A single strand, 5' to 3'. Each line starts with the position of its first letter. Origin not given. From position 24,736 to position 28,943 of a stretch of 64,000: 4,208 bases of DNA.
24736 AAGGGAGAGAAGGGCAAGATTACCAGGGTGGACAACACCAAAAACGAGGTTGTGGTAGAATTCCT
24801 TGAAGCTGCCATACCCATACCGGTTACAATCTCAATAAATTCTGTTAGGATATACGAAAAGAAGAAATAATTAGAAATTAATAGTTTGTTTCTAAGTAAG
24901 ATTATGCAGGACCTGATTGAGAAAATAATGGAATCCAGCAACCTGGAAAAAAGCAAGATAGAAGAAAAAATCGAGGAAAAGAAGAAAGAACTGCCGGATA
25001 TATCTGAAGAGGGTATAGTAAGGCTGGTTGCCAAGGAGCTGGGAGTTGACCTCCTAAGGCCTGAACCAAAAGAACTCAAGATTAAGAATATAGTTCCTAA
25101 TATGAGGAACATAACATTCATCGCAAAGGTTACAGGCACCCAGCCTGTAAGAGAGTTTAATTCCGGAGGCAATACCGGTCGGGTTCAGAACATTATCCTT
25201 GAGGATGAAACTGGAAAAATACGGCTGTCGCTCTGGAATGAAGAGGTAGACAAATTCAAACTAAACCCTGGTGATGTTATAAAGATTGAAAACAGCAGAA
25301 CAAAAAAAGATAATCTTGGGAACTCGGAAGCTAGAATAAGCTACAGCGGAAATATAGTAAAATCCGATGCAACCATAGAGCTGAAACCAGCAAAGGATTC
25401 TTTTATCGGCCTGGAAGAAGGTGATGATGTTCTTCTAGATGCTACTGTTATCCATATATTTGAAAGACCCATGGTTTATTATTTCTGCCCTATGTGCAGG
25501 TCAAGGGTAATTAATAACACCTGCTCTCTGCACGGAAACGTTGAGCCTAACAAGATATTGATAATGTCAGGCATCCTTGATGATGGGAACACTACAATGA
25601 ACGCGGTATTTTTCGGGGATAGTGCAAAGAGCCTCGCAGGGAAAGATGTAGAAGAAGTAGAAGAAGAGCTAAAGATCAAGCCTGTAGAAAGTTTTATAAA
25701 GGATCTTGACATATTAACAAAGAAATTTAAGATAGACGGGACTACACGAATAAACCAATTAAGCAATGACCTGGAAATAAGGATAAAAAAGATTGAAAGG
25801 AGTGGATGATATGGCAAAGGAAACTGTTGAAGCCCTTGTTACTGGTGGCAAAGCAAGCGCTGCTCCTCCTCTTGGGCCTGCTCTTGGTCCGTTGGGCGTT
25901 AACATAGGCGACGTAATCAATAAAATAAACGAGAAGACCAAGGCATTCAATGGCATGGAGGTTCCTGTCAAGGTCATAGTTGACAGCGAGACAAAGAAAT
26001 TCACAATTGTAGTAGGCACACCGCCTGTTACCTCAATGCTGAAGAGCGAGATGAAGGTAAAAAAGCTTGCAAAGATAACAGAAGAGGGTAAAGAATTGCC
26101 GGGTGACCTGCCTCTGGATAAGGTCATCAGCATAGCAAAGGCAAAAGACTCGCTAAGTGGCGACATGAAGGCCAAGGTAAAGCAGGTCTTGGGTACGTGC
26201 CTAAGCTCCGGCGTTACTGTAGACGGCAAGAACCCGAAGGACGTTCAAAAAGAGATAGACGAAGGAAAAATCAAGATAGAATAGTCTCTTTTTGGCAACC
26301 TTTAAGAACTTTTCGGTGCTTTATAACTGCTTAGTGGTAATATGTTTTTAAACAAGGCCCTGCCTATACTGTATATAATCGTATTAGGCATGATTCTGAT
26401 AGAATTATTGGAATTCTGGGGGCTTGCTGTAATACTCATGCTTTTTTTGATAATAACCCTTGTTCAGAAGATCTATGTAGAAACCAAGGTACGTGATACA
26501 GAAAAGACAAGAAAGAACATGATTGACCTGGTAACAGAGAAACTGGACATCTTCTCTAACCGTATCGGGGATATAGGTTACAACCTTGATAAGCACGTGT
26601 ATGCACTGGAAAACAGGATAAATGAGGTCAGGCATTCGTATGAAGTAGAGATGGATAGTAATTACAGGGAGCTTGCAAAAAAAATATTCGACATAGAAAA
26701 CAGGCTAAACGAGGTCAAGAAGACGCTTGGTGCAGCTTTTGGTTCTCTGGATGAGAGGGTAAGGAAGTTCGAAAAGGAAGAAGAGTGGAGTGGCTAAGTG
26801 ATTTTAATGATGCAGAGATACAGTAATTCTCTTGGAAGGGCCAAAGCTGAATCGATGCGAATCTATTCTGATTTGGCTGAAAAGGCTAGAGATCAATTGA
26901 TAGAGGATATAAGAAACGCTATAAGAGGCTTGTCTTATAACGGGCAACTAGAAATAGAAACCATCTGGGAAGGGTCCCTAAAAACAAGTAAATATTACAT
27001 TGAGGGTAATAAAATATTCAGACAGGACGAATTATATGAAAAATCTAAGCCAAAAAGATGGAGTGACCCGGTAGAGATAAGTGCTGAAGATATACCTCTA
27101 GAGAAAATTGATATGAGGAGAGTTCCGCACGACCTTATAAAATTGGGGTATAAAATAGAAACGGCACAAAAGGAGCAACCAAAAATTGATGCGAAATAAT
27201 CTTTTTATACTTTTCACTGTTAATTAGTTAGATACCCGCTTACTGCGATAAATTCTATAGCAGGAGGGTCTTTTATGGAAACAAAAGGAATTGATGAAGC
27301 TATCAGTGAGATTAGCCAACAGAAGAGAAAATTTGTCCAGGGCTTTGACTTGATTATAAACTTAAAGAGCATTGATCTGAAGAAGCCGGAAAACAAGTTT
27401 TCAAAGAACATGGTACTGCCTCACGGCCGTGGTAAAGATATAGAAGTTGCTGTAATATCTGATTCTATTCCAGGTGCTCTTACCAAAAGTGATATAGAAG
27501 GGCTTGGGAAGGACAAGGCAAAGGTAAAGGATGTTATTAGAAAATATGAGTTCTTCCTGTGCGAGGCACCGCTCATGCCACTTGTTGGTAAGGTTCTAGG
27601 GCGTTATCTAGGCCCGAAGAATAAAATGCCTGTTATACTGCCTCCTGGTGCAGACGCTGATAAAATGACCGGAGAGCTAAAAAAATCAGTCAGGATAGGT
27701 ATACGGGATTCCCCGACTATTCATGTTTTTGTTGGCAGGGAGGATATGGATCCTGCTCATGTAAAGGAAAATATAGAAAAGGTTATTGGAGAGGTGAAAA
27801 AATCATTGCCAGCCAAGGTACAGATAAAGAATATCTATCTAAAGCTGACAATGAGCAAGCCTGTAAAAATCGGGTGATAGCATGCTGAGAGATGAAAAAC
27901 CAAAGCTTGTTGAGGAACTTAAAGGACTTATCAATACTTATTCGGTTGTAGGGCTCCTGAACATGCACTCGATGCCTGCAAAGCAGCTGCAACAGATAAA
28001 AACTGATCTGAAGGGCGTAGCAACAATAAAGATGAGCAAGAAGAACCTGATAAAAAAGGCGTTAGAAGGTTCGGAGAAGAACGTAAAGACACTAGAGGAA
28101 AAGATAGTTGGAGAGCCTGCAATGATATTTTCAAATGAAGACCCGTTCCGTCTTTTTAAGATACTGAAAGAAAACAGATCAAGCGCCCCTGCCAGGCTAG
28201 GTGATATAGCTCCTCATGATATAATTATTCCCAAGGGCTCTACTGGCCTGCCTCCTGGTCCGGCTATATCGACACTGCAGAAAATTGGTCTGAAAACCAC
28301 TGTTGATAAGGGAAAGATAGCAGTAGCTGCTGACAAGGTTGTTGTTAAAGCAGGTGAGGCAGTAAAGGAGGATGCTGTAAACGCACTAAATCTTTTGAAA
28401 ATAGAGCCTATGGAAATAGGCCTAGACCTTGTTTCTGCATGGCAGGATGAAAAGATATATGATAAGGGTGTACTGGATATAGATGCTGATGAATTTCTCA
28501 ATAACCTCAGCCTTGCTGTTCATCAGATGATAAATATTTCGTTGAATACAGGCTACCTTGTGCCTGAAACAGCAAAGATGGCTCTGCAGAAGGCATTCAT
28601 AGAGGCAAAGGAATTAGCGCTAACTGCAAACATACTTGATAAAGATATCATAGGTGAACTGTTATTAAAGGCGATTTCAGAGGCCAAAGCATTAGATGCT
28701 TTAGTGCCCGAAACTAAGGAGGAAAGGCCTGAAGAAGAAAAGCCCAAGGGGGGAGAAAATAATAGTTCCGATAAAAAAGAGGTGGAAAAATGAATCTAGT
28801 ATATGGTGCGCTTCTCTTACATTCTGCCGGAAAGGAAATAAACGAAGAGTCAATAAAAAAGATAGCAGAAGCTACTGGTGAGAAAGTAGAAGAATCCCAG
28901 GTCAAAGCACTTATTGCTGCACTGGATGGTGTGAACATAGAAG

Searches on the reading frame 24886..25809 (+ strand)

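Call 71: search_protein_families(library=pfam, proteins=[window:24886-25809:+], max_evalue=0.00001)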
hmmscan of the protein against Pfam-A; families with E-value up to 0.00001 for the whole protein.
window:24886-25809:+ (307 aa): 1 family
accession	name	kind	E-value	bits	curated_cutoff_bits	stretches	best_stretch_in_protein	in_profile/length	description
PF01336.31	tRNA_anti-codon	-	3.6e-08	33.7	27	0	81-135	6-54/75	OB-fold nucleic acid binding domain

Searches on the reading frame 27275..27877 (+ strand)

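Call 71: search_protein_families(library=pfam, proteins=[window:27275-27877:+], max_evalue=0.00001)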
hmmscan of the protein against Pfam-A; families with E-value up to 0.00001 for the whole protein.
window:27275-27877:+ (200 aa): 1 family
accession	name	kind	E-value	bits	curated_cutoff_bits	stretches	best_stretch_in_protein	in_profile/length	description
PF00687.26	Ribosomal_L1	-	8.7e-37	127.1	32.2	1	15-194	4-197/198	Ribosomal protein L1p/L10e family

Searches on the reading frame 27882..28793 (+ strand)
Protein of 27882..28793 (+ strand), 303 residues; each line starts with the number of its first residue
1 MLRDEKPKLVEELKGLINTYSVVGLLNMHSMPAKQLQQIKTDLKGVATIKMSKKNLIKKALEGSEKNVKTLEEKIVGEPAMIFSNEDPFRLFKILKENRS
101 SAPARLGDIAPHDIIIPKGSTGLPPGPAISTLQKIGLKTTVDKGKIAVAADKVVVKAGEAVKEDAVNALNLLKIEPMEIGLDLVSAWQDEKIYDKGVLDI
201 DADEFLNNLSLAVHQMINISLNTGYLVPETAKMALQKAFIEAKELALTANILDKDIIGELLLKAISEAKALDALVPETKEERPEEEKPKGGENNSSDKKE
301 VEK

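Call 71: search_protein_families(library=pfam, proteins=[window:27882-28793:+], max_evalue=0.00001)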
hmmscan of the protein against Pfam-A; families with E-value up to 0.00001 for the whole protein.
window:27882-28793:+ (303 aa): 2 families
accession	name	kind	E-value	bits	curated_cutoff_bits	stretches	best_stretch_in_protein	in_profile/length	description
PF00466.25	Ribosomal_L10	-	1.9e-23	82.9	22.8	1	2-98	2-98/100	Ribosomal protein L10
PF17777.6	RL10P_insert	-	3.7e-18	65.6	29.1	1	104-174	1-71/71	Insertion domain in 60S ribosomal protein L10P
